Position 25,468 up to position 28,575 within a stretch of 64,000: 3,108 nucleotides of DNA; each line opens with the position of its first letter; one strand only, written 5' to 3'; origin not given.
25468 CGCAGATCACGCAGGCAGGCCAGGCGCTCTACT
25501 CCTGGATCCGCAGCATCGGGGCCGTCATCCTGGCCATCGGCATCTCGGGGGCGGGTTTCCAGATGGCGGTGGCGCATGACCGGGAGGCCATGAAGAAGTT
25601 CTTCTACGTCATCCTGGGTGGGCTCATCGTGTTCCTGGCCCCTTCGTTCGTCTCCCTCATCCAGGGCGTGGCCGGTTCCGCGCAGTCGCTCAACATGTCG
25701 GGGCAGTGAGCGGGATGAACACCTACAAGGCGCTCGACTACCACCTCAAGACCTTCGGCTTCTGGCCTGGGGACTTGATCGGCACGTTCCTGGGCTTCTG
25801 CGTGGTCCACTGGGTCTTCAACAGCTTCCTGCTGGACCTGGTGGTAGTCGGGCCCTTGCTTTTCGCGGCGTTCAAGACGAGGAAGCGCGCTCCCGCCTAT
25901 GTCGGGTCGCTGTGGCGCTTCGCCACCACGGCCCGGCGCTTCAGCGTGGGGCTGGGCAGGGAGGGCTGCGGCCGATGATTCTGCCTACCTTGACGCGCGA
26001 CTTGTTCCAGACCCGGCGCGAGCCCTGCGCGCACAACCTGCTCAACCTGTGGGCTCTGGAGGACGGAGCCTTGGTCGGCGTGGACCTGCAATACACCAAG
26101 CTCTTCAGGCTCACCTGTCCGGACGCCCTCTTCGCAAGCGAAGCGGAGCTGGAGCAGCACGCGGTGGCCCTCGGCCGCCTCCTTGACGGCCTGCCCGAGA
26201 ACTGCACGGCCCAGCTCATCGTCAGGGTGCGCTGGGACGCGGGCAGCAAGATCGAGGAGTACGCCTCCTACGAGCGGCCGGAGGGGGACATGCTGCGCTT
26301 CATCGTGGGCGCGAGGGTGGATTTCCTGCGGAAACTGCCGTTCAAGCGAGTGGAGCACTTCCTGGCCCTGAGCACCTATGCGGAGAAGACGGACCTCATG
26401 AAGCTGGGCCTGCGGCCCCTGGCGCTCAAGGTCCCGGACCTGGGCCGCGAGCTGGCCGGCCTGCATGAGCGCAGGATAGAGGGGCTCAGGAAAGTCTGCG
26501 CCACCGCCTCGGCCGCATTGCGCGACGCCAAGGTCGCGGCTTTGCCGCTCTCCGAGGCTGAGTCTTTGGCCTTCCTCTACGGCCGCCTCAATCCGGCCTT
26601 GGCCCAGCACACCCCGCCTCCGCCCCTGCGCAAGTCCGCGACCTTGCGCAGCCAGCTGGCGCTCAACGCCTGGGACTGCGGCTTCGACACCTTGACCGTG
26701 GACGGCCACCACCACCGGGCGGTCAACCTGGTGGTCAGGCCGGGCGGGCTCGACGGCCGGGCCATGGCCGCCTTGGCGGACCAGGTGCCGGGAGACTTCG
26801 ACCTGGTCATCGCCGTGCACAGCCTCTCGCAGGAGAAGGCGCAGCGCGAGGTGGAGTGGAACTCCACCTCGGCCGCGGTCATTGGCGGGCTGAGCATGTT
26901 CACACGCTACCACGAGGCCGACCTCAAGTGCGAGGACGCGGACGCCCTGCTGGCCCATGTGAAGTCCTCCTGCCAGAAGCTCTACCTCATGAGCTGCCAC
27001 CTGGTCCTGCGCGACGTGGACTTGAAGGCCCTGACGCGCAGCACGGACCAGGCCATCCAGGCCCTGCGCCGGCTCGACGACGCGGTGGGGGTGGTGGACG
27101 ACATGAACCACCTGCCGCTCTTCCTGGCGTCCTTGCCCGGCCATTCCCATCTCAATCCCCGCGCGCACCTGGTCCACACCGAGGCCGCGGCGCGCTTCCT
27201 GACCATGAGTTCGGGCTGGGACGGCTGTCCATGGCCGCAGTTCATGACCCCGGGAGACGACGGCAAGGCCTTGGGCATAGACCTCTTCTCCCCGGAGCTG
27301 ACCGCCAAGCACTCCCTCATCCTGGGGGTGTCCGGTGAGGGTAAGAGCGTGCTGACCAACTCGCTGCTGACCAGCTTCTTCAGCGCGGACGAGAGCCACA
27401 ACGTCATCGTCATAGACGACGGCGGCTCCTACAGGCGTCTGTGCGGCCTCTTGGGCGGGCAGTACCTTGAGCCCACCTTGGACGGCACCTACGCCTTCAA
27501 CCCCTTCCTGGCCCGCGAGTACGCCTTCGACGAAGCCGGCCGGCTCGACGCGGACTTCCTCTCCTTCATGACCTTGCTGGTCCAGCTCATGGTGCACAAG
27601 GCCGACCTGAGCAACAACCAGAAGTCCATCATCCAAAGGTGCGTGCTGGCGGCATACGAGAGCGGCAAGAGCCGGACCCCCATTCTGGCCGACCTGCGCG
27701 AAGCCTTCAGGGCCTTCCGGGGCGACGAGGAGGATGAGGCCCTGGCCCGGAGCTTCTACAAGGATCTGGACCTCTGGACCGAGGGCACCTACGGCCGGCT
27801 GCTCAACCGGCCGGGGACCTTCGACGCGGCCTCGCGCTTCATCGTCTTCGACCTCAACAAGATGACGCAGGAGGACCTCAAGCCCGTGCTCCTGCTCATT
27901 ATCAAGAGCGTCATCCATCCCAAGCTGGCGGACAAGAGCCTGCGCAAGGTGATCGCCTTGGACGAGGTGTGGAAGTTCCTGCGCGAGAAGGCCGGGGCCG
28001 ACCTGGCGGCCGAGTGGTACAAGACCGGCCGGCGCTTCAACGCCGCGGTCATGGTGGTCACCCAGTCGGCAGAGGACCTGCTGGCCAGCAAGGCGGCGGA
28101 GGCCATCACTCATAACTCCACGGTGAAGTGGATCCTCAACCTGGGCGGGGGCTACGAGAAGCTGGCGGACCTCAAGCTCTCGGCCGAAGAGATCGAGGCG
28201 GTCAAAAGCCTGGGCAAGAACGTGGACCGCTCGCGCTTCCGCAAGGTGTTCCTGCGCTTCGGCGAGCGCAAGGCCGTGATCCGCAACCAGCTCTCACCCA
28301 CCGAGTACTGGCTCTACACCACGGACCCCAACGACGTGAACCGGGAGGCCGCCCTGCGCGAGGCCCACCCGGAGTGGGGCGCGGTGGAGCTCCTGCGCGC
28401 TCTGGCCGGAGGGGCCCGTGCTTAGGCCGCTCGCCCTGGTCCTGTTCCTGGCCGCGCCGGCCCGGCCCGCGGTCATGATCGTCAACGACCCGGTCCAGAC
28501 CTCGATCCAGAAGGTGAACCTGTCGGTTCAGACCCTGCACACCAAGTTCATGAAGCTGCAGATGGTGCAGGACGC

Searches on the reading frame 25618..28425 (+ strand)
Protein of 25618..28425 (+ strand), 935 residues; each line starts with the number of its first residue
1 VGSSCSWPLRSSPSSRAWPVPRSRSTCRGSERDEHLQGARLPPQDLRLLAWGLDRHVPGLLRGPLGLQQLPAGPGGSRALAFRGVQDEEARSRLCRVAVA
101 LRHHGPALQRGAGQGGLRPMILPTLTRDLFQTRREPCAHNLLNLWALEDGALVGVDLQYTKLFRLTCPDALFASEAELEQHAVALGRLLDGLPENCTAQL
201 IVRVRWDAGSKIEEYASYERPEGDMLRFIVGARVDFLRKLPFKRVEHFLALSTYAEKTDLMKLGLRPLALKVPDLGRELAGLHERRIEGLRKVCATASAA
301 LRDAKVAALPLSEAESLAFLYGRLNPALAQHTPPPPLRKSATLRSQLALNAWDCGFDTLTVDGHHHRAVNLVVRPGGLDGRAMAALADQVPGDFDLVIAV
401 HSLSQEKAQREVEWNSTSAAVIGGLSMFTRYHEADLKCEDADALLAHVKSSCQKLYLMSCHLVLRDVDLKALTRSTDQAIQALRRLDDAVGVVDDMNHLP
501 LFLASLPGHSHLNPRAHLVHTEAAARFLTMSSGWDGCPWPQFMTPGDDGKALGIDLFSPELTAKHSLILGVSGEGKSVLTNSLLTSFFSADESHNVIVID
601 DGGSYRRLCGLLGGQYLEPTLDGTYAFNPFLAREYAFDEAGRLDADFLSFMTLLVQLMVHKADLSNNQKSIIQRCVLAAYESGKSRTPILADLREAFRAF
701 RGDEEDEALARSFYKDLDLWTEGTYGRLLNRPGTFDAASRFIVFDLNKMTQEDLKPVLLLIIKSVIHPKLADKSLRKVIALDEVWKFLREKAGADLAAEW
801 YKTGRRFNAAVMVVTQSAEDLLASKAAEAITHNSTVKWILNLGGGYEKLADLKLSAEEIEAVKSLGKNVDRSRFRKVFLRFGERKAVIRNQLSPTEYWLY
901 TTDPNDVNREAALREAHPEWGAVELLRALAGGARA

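Call 51: search_protein_families(library=pfam, proteins=[window:25618-28425:+], max_evalue=0.01)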
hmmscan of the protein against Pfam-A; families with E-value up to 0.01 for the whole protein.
window:25618-28425:+ (935 aa): 6 families
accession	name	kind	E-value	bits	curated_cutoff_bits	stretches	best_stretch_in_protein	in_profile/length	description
PF19044.6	P-loop_TraG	-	1.8e-41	142.6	25.8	1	562-908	28-390/413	TraG P-loop domain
PF12846.13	AAA_10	-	2.6e-13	50.2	27.5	1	750-832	213-297/362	AAA-like domain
PF01935.23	DUF87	-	8.2e-07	29.8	23.2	1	559-684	19-126/220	Helicase HerA, central domain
PF11130.14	TraC_F_IV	-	1.4e-06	28.1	28.1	1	174-507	37-372/375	TraC protein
PF01580.24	FtsK_SpoIIIE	-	0.0041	17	24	0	562-596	39-72/221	FtsK/SpoIIIE family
PF03135.19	CagE_TrbE_VirB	-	0.009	16.4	21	0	443-515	133-204/204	CagE, TrbE, VirB family, component of type IV transporter system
